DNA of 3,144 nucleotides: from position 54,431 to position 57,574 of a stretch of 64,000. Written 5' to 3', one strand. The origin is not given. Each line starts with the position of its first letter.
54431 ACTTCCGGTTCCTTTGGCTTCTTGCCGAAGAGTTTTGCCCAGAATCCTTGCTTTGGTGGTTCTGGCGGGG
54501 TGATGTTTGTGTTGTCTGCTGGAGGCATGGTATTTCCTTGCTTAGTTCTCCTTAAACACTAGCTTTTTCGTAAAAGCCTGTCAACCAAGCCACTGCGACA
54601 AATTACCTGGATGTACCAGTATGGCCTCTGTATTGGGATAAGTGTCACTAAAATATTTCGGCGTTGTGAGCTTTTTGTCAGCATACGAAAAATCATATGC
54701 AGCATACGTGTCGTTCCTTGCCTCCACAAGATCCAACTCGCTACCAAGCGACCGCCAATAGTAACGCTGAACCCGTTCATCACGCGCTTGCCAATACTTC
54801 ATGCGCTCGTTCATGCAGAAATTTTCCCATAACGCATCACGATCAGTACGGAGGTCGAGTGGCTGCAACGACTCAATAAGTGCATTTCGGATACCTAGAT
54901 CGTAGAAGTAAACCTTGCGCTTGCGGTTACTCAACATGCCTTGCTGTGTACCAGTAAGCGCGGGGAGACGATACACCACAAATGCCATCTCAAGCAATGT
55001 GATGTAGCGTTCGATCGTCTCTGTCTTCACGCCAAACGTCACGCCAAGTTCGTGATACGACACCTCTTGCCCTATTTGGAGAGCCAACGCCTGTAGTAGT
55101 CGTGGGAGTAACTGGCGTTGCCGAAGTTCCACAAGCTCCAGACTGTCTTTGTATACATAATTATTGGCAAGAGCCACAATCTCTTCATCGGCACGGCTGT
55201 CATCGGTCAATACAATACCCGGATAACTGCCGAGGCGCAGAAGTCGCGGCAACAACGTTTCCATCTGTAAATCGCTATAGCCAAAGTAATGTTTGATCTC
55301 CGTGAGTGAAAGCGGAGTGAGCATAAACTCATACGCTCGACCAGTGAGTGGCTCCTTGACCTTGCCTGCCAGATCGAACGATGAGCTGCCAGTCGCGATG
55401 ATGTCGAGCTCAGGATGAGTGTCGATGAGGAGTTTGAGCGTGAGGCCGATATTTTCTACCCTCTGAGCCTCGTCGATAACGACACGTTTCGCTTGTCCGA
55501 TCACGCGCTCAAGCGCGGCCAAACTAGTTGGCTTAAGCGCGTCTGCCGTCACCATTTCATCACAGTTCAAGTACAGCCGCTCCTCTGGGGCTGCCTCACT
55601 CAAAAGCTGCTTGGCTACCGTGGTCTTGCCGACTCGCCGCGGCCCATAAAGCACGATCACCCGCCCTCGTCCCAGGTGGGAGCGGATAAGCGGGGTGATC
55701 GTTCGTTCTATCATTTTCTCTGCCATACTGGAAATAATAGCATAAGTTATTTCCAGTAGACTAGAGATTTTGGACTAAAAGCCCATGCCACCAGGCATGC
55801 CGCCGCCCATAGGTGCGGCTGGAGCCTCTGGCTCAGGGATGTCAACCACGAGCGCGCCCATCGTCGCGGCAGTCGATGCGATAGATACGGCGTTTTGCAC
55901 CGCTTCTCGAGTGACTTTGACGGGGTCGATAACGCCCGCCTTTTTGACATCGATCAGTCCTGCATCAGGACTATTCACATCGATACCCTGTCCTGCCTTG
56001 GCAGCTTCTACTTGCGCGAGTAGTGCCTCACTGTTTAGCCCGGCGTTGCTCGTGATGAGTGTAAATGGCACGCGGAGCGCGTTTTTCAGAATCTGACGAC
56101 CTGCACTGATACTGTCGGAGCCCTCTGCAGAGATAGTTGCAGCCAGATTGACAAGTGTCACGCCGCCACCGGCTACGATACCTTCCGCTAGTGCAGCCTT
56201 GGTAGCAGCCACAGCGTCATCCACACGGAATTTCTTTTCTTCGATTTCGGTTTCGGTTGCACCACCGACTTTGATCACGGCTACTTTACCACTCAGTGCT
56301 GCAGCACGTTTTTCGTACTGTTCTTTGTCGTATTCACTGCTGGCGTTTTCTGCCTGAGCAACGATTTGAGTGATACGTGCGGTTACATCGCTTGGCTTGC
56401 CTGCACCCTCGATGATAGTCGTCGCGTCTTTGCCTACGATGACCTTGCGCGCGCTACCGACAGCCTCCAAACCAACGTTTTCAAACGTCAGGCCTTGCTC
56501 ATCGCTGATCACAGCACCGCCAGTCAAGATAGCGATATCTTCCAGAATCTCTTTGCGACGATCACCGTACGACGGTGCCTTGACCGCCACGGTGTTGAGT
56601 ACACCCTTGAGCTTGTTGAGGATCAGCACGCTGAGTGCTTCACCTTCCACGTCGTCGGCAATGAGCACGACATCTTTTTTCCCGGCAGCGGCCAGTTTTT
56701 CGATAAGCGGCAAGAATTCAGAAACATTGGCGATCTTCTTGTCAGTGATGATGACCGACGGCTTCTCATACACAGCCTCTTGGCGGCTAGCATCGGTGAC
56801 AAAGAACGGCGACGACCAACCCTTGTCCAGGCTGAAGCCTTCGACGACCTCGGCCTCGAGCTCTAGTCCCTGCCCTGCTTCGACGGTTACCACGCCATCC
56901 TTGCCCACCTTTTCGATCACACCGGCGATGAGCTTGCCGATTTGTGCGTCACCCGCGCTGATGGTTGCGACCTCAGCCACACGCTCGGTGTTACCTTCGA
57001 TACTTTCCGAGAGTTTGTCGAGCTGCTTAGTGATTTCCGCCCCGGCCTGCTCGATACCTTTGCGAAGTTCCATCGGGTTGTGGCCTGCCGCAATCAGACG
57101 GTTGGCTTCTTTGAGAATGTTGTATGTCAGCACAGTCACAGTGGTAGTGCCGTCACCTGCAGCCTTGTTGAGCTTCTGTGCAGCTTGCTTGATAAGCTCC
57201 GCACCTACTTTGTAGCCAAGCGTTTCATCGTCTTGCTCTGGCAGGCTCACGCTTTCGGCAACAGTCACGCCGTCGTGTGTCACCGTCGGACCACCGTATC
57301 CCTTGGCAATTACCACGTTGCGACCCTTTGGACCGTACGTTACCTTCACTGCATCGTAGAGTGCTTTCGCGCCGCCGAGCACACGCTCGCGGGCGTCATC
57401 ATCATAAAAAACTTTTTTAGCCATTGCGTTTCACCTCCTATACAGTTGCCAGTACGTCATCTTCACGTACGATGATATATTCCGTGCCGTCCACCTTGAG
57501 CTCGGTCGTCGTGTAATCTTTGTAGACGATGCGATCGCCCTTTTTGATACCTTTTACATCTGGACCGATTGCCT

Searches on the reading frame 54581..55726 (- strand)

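Call 84: search_protein_families(library=pfam, proteins=[window:54581-55726:-], max_evalue=0.001)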
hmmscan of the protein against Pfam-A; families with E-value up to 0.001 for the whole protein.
window:54581-55726:- (381 aa): 7 families
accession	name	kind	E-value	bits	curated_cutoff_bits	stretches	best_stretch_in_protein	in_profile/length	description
PF13173.12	AAA_14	-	2.5e-29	102.3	27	1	22-144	3-128/129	AAA domain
PF13635.12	DUF4143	-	2.7e-29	102.4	28.1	1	193-344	2-155/160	Domain of unknown function (DUF4143)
PF13401.12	AAA_22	-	2.2e-06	28.5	27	1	21-73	5-51/130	AAA domain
PF13191.12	AAA_16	-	3.9e-05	24.7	32.6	1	15-74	18-84/167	AAA ATPase domain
PF13481.12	AAA_25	-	0.00014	22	27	1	12-46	24-58/195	AAA domain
PF01637.24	ATPase_2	-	0.00025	21.4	33.2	1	19-53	18-54/225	ATPase domain predominantly from Archaea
PF13479.12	AAA_24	-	0.00066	20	27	1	21-84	2-70/195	AAA domain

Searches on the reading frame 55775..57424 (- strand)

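Call 84: search_protein_families(library=pfam, proteins=[window:55775-57424:-], max_evalue=0.001)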
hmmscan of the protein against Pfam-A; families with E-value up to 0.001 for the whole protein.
window:55775-57424:- (549 aa): 1 family
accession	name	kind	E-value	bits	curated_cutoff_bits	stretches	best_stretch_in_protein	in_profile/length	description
PF00118.29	Cpn60_TCP1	-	1.5e-65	222.2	34.3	1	22-518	1-478/490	TCP-1/cpn60 chaperonin family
